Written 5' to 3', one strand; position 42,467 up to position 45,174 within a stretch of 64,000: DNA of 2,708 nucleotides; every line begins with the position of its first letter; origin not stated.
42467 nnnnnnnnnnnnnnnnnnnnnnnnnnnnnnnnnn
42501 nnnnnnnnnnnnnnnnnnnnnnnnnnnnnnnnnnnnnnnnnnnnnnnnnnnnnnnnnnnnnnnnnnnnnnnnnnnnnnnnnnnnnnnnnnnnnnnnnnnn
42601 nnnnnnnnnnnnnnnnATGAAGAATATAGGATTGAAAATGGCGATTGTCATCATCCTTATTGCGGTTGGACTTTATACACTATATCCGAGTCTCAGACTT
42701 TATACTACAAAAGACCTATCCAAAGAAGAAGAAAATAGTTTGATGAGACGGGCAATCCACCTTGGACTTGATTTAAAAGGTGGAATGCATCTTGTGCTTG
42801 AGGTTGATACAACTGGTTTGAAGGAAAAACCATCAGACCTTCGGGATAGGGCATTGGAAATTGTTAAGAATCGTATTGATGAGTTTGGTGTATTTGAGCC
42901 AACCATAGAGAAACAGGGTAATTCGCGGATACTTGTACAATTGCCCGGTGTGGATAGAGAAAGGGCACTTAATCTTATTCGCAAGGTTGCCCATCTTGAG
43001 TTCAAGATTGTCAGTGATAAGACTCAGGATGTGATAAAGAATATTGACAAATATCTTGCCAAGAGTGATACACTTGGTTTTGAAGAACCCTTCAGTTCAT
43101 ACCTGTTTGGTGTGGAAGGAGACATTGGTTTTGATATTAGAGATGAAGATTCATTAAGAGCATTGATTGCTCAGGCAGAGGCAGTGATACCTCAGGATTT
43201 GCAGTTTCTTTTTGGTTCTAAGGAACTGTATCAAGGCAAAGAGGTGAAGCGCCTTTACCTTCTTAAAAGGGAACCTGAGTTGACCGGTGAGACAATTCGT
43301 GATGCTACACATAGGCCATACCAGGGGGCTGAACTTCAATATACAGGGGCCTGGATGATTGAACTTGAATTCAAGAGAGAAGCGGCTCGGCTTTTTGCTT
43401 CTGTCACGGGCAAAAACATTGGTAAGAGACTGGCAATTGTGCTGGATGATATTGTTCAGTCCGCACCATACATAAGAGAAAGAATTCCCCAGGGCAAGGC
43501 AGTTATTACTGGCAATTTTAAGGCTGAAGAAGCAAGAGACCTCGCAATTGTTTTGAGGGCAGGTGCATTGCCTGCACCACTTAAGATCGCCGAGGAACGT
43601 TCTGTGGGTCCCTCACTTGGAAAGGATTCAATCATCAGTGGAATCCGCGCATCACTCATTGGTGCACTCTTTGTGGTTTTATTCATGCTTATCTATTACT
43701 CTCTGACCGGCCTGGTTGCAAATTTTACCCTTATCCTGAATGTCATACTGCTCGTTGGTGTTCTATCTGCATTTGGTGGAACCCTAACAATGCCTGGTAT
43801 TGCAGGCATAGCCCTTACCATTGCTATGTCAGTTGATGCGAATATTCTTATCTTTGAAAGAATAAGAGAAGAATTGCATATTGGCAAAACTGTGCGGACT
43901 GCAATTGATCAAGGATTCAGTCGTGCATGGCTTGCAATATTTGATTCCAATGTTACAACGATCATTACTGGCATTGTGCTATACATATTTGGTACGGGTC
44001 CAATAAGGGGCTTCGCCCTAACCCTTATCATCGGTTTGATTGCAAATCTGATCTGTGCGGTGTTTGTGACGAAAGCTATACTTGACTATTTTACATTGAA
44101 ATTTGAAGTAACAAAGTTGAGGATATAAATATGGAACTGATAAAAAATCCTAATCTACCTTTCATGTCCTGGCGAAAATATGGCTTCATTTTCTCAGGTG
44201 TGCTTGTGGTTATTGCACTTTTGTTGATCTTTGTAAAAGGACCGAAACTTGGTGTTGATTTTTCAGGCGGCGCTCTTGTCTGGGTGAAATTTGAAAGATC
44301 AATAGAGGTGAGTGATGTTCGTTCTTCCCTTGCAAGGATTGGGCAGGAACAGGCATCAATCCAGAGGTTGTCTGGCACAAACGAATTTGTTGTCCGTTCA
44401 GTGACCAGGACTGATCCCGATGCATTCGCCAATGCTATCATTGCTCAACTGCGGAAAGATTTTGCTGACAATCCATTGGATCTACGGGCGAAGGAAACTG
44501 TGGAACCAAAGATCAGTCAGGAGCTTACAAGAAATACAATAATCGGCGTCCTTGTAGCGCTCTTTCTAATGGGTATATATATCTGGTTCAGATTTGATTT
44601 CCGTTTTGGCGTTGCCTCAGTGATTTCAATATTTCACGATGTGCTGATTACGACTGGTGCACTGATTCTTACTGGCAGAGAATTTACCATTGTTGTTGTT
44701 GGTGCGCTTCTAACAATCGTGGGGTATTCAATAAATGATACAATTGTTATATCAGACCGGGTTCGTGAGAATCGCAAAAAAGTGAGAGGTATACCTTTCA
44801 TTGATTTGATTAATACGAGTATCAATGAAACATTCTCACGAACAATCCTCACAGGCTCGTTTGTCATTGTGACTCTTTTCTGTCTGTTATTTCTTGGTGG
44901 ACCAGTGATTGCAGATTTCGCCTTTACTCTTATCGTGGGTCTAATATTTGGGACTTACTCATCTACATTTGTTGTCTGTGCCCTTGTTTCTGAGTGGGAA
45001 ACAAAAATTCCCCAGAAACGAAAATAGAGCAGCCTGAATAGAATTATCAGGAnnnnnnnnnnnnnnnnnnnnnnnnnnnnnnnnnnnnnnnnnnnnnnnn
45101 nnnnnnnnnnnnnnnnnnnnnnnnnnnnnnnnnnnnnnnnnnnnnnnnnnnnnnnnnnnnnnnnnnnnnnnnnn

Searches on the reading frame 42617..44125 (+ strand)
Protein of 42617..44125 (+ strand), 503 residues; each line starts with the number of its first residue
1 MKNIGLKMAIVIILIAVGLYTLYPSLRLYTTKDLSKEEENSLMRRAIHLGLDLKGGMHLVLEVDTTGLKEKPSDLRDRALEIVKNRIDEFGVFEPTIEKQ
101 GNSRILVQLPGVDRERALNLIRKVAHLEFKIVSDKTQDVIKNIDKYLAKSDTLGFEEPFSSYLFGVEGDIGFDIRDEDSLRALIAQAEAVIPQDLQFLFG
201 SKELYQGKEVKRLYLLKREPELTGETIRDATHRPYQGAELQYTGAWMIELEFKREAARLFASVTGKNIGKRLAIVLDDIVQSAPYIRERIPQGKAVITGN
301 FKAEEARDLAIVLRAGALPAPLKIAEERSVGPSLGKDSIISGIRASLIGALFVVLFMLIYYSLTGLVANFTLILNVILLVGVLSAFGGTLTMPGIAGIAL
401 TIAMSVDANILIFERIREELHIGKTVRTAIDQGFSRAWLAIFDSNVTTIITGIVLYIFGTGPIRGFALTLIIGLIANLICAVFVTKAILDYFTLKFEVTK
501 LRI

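Call 71: search_protein_families(library=pfam, proteins=[window:42617-44125:+], max_evalue=0.001)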
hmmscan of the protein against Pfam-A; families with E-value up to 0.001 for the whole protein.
window:42617-44125:+ (503 aa): 5 families
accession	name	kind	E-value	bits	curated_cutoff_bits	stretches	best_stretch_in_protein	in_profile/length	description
PF22599.2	SecDF_P1_head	-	3.3e-33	114.4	27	1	204-320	3-114/114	SecDF, P1 head subdomain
PF21760.3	SecD_1st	-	4.8e-21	74.4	27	1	77-133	2-59/60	Protein translocase subunit SecDF, P1 domain, N-terminal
PF02355.23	SecD_SecF_C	-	1.8e-19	70.4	20.5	1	323-492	14-186/189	Protein export membrane protein SecD/SecF, C-terminal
PF03176.21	MMPL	-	2.3e-05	23.9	20.5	1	369-489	180-299/333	MMPL family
PF07549.19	Sec_GG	-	5.4e-05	23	20.3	1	45-66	6-27/28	SecD/SecF GG Motif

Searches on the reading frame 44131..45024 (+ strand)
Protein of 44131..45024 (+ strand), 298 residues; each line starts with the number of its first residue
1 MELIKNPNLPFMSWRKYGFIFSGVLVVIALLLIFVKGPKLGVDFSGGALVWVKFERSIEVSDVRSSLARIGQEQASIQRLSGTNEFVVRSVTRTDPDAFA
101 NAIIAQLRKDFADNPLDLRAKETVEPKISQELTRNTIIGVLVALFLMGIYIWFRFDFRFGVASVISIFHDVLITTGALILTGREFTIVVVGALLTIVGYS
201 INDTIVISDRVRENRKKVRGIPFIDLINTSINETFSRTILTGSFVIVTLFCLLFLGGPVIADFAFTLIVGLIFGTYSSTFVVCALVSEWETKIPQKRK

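Call 71: search_protein_families(library=pfam, proteins=[window:44131-45024:+], max_evalue=0.001)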
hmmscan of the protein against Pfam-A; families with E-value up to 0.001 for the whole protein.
window:44131-45024:+ (298 aa): 2 families
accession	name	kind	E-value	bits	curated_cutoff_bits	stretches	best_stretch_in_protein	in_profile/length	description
PF02355.23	SecD_SecF_C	-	4.8e-57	192.9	20.5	1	116-291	13-188/189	Protein export membrane protein SecD/SecF, C-terminal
PF07549.19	Sec_GG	-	3.9e-05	23.5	20.3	1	32-55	2-25/28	SecD/SecF GG Motif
